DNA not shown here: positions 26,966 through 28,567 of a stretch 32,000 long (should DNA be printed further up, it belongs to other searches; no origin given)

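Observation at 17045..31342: Compact lipo-thiazol(in)e-aldehyde NRPS locus: TE-II, SagB-type oxidase, FAAL-ACP-Cy-A-PCP-R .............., U32-like protein, AraC, MATE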

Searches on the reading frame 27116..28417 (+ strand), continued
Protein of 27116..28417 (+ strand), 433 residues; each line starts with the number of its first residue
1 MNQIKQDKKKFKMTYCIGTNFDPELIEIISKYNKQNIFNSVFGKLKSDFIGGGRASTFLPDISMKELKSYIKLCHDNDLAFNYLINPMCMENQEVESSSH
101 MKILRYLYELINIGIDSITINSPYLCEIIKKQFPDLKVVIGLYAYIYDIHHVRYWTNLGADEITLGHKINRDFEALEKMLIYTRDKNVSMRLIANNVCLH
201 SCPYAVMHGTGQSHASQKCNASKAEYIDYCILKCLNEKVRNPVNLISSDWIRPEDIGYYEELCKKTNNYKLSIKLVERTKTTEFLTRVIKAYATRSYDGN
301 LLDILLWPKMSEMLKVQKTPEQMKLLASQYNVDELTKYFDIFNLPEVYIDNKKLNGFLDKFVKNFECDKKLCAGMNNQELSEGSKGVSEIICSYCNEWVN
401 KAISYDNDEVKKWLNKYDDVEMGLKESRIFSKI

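Call 44: search_protein_families(library=pfam, proteins=[L016:4476-5411:+, L016:5415-5903:+, L016:5891-6994:+, L016:6967-7668:+, L016:7665-9014:+, L016:8963-9952:+, L016:11824-13008:+, L011:11302-12114:+, L011:12153-12575:+, L011:14325-18215:+], max_evalue=0.001)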
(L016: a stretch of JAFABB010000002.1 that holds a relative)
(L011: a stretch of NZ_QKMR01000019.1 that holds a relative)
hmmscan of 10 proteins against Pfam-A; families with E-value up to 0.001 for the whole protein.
L016:4476-5411:+ (312 aa): 1 family
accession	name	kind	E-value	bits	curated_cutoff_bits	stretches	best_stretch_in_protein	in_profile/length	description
PF07977.19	FabA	-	1.2e-07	31.8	23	1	219-279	39-112/138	FabA-like domain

L016:5415-5903:+ (163 aa): 2 families
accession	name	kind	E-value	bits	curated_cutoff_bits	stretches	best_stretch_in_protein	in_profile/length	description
PF13279.12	4HBT_2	-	3.1e-13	50.7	25.5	1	34-153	1-122/122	Thioesterase-like superfamily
PF03061.28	4HBT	-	1.3e-10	41.9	20.6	1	44-126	3-78/79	Thioesterase superfamily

L016:5891-6994:+ (368 aa): 3 families
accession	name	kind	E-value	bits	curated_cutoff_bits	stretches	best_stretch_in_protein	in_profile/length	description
PF02801.28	Ketoacyl-synt_C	-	2.3e-25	89.4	20.8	1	219-328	4-118/119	Beta-ketoacyl synthase, C-terminal domain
PF00109.32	ketoacyl-synt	-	2.6e-12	47.4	20.8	1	122-212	157-249/252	Beta-ketoacyl synthase, N-terminal domain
PF08545.16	ACP_syn_III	-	1.8e-11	44.2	24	1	133-226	1-78/80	3-Oxoacyl-[acyl-carrier-protein (ACP)] synthase III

L016:6967-7668:+ (234 aa): 1 family
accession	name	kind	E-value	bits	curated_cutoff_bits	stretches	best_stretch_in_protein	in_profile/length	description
PF00109.32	ketoacyl-synt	-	1.6e-09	38.2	20.8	1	62-202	84-216/252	Beta-ketoacyl synthase, N-terminal domain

L016:7665-9014:+ (450 aa): 2 families
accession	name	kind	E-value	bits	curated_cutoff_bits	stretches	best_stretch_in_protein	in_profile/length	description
PF04055.27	Radical_SAM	-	5.2e-16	59.7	29.5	1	187-343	3-161/166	Radical SAM superfamily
PF02310.24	B12-binding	-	1.9e-15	57.2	32.1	1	19-137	10-120/121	B12 binding domain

L016:8963-9952:+ (330 aa): 1 family
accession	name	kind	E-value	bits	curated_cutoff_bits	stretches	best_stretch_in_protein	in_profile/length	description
PF03279.18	Lip_A_acyltrans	-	3.4e-12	46.6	22.3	1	76-329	49-294/295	Bacterial lipid A biosynthesis acyltransferase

L016:11824-13008:+ (395 aa): 3 families
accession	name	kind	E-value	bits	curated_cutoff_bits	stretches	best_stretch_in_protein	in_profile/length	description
PF00109.32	ketoacyl-synt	-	7.6e-32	111.3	20.8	1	61-230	82-249/252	Beta-ketoacyl synthase, N-terminal domain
PF02801.28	Ketoacyl-synt_C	-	2.6e-26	92.4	20.8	1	242-349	2-115/119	Beta-ketoacyl synthase, C-terminal domain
PF00108.29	Thiolase_N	-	4e-07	30.1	26.4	1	146-187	74-115/260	Thiolase, N-terminal domain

L011:11302-12114:+ (271 aa): 3 families
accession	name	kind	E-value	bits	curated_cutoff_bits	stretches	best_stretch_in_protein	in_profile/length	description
PF01596.23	Methyltransf_3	-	1.7e-73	246.7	22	1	68-269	2-203/204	O-methyltransferase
PF13578.12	Methyltransf_24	-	1.1e-12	49.2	26.3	1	115-221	1-105/105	Methyltransferase domain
PF01135.25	PCMT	-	0.00012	22.4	20.3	1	93-147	56-110/210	Protein-L-isoaspartate(D-aspartate) O-methyltransferase (PCMT)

L011:12153-12575:+ (141 aa): 0 families

L011:14325-18215:+ (1297 aa): 11 families
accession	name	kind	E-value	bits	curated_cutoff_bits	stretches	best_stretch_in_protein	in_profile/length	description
PF17755.6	UvrA_DNA-bind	-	1.7e-19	70.6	23.2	1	639-747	3-109/110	UvrA DNA-binding domain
PF00005.33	ABC_tran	-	2.3e-19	70.8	25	1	1145-1212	79-137/137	ABC transporter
PF02463.25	SMC_N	-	2.6e-11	43.8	40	0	507-911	97-211/220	RecF/RecN/SMC N terminal domain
PF17760.6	UvrA_inter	-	4.5e-10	39.8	23.3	1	473-586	1-107/109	UvrA interaction domain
PF13555.12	AAA_29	-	8.7e-08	32.2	27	0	362-384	17-39/61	P-loop containing region of AAA domain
PF03193.22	RsgA_GTPase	-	2.9e-07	30.9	30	0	328-384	67-123/174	RsgA GTPase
PF01841.26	Transglut_core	-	2e-06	28.5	23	1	114-171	52-108/108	Transglutaminase-like superfamily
PF20703.3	nSTAND1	-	4.1e-06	27.1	27.1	0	975-1013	23-61/379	Novel STAND NTPase 1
PF13304.12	AAA_21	-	7.6e-06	26.6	27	0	847-895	247-296/304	AAA domain, putative AbiEii toxin, Type IV TA system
PF13191.12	AAA_16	-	9e-06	26.7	32.6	0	987-1012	26-51/167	AAA ATPase domain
PF13671.12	AAA_33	-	0.00074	20.3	27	0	369-405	1-35/143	AAA domain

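Call 45: fold_search(model_id=the predicted structure, library=pdb)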
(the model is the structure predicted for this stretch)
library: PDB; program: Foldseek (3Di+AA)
matches with E <= 10: 1900; with E <= 0.001: 258
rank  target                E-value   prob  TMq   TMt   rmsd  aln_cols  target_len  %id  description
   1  5d88                  8.4e-11  1.00  0.44  0.73   6.0       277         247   16  The Structure of the U32 Peptidase Mk0906 (released 2015-12-02)
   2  5cim_A                3.7e-06  1.00  0.38  0.27  13.9       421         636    8  Structure of Mycobacterium thermoresistibile GlgE in complex with maltose (cocrystallisation with maltose-1-phosphate) (released 2015-12-09)
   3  4cn4_A                5.1e-06  1.00  0.36  0.25  15.1       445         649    8  GlgE isoform 1 from Streptomyces coelicolor E423A mutant with 2-deoxy- 2-fluoro-beta-maltosyl modification (released 2014-05-21)
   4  3zss_A                6.3e-06  1.00  0.35  0.25   7.4       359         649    8  Apo form of GlgE isoform 1 from Streptomyces coelicolor (released 2011-09-14)
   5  5lgw_A                1.0e-05  1.00  0.38  0.27  14.5       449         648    8  GlgE isoform 1 from Streptomyces coelicolor D394A mutant co-crystallised with maltodextrin (released 2016-08-17)
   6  4u2z_A                1.3e-05  1.00  0.36  0.25  15.4       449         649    8  X-ray crystal structure of an Sco GlgEI-V279S/1,2,2-trifluromaltose complex (released 2015-07-22)
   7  5ac5_B                1.3e-05  1.00  0.39  0.29  17.4       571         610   10  GH20C, Beta-hexosaminidase from Streptococcus pneumoniae in complex with GlcNAc (released 2015-09-23)
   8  5a6j_A                1.3e-05  1.00  0.38  0.28  17.9       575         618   11  GH20C, Beta-hexosaminidase from Streptococcus pneumoniae (released 2015-09-23)
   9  4my9_G                1.4e-05  1.00  0.26  0.31   5.6       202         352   11  Crystal Structure of the Inosine 5'-monophosphate Dehydrogenase with an Internal Deletion of the CBS Domain from Bacil (released 2014-06-11)
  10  5ahm_B                1.4e-05  1.00  0.26  0.32   5.7       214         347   11  IMP-bound form of the DeltaCBS mutant of IMPDH from Pseudomonas aeruginosa (released 2015-07-15)
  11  2j4g_B                1.6e-05  1.00  0.30  0.23  20.6       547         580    8  Bacteroides thetaiotaomicron GH84 O-GlcNAcase in complex with n-butyl- thiazoline inhibitor (released 2007-01-30)
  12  4my1_A                1.7e-05  1.00  0.28  0.34   8.6       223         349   10  Crystal Structure of the Inosine 5'-monophosphate Dehydrogenase, with a Internal Deletion of CBS Domain from Bacillus  (released 2014-01-01)
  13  6pwi_B                1.7e-05  1.00  0.30  0.23  19.9       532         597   11  Structure of CpGH84D (released 2019-09-11)
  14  8eac_A                2.1e-05  1.00  0.34  0.46   8.2       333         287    9  Thermus thermophilus methylenetetrahydrofolate reductase (released 2023-01-18)
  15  5vt4_A                2.1e-05  1.00  0.37  0.26  14.4       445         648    7  Sco GlgEI-V279S in complex with a pyrolidene-based methyl-phosphonate compound (released 2017-06-07)
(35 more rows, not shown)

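Call 46: search_protein_families(library=pfam, proteins=[L033:1-2847:+, L033:3226-6000:+, L033:6329-8479:+, L018:5936-8311:+, L018:8549-9901:+, L036:8557-9756:+, L036:7561-8511:+, L035:11589-12536:+, L044:11405-12493:+, L011:7284-8144:+], max_evalue=0.001)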
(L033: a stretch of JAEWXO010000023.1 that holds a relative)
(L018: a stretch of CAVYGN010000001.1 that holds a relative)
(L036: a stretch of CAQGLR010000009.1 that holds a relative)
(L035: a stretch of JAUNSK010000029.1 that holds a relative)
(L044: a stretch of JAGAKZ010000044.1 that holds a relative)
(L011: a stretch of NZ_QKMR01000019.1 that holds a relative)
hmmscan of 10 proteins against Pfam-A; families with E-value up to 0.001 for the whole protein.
L033:1-2847:+ (949 aa): 2 families
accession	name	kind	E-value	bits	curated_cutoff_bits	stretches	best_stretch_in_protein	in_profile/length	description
PF13416.11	SBP_bac_8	-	1.3e-08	35.4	27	1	609-717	3-100/279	Bacterial extracellular solute-binding protein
PF01547.30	SBP_bac_1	-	3e-05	24.6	26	1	609-857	14-299/307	Bacterial extracellular solute-binding protein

L033:3226-6000:+ (925 aa): 6 families
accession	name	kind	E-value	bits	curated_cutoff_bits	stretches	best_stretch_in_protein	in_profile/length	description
PF07517.20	SecA_DEAD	-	5.1e-123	410.4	24.6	1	10-404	2-290/290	SecA DEAD-like domain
PF21090.3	P-loop_SecA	-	1.7e-96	322.2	27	1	419-644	1-204/205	SecA P-loop domain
PF07516.18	SecA_SW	-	5.5e-71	239.2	26.7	1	647-863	1-199/200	SecA Wing and Scaffold domain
PF01043.26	SecA_PP_bind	-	8.6e-41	139.4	23.5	1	235-360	2-110/110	SecA preprotein cross-linking domain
PF00270.35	DEAD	-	1.1e-09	38.6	26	1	101-219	17-131/167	DEAD/DEAH box helicase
PF02810.21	SEC-C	-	8.4e-09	35.6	20.4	1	904-920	2-18/19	SEC-C motif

L033:6329-8479:+ (717 aa): 8 families
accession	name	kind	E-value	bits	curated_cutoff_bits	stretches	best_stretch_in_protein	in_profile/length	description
PF03764.24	EFG_IV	-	2.1e-44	150.6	24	1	500-617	1-120/121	Elongation factor G, domain IV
PF00009.33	GTP_EFTU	-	1.9e-30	106.3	26.5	1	30-304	3-187/188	Elongation factor Tu GTP binding domain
PF00679.30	EFG_C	-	9.5e-25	86.9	27.9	1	620-706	1-87/89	Elongation factor G C-terminus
PF14492.12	EFG_III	-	1.4e-23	83.1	27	1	426-496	2-72/75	Elongation Factor G, domain III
PF22042.2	EF-G_D2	-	2.9e-16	59.8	27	1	332-413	2-83/84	Elongation factor G domain 2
PF03144.31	GTP_EFTU_D2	-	1.3e-06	29.1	30.3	1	346-412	1-73/73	Elongation factor Tu domain 2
PF01926.29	MMR_HSR1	-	1.2e-05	25.9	21.9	1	33-156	2-113/113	50S ribosome-binding GTPase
PF04548.22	AIG1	-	0.00026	20.8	27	0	32-110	2-64/212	AIG1 family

L018:5936-8311:+ (792 aa): 0 families

L018:8549-9901:+ (451 aa): 11 families
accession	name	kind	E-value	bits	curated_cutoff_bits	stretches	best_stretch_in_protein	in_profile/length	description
PF20434.5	BD-FAE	-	1.1e-28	100.6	26.8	1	60-165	1-103/215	BD-FAE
PF07859.19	Abhydrolase_3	-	1.3e-14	55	25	1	77-167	2-87/210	alpha/beta hydrolase fold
PF00135.34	COesterase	-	6.4e-13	48.9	27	1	57-166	85-198/515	Carboxylesterase family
PF00326.27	Peptidase_S9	-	8.2e-10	39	22.6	1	192-241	143-192/213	Prolyl oligopeptidase family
PF02230.22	Abhydrolase_2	-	5e-08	33.5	23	1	128-238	82-201/217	Phospholipase/Carboxylesterase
PF12146.15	Hydrolase_4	-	2e-05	24.4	27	0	192-238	190-234/239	Serine aminopeptidase, S33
PF01738.24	DLH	-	2.6e-05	24.4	21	1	68-240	9-190/217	Dienelactone hydrolase family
PF00561.26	Abhydrolase_1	-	3e-05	24.3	25.8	0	74-169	1-87/245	alpha/beta hydrolase fold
PF12740.14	PETase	-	4.2e-05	23.5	28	1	62-214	44-189/263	PET hydrolase-like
PF20408.4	Abhydrolase_11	-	0.00023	21.4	27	0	74-179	3-104/193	Alpha/beta hydrolase domain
PF02129.25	Peptidase_S15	-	0.00057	20.1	23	0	56-165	3-109/262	X-Pro dipeptidyl-peptidase (S15 family)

L036:8557-9756:+ (400 aa): 4 families
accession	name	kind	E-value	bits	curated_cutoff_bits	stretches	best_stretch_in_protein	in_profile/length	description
PF12698.13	ABC2_membrane_3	-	8.3e-48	163.7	31.6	1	21-392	3-347/347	ABC-2 family transporter protein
PF12679.13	ABC2_membrane_2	-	2e-17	63.8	27.2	1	6-397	2-281/283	ABC-2 family transporter protein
PF01061.29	ABC2_membrane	-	7.5e-13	48.9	26.9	1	203-352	50-199/211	ABC-2 type transporter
PF12730.13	ABC2_membrane_4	-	1.8e-07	31.8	27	1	198-324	41-177/179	ABC-2 family transporter protein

L036:7561-8511:+ (317 aa): 2 families
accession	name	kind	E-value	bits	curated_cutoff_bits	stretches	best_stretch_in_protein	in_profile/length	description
PF00005.33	ABC_tran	-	2.9e-36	125.5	25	1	21-164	1-136/137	ABC transporter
PF13304.12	AAA_21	-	2e-11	44.9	27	1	120-194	221-298/304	AAA domain, putative AbiEii toxin, Type IV TA system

L035:11589-12536:+ (316 aa): 1 family
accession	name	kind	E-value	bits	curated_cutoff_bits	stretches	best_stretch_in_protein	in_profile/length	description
PF00990.26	GGDEF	-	1.4e-40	139.1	23.8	1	154-309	1-161/161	Diguanylate cyclase, GGDEF domain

L044:11405-12493:+ (363 aa): 1 family
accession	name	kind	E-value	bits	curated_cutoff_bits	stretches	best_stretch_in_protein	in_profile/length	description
PF02557.22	VanY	-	1.7e-20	73.6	25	1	157-259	24-131/132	D-alanyl-D-alanine carboxypeptidase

L011:7284-8144:+ (287 aa): 2 families
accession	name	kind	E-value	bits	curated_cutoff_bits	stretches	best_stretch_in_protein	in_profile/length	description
PF00793.26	DAHP_synth_1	-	2e-72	243.8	25.5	1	41-275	13-260/270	DAHP synthetase I family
PF03102.20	NeuB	-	1.3e-06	28.5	22.1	1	92-283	53-236/241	NeuB family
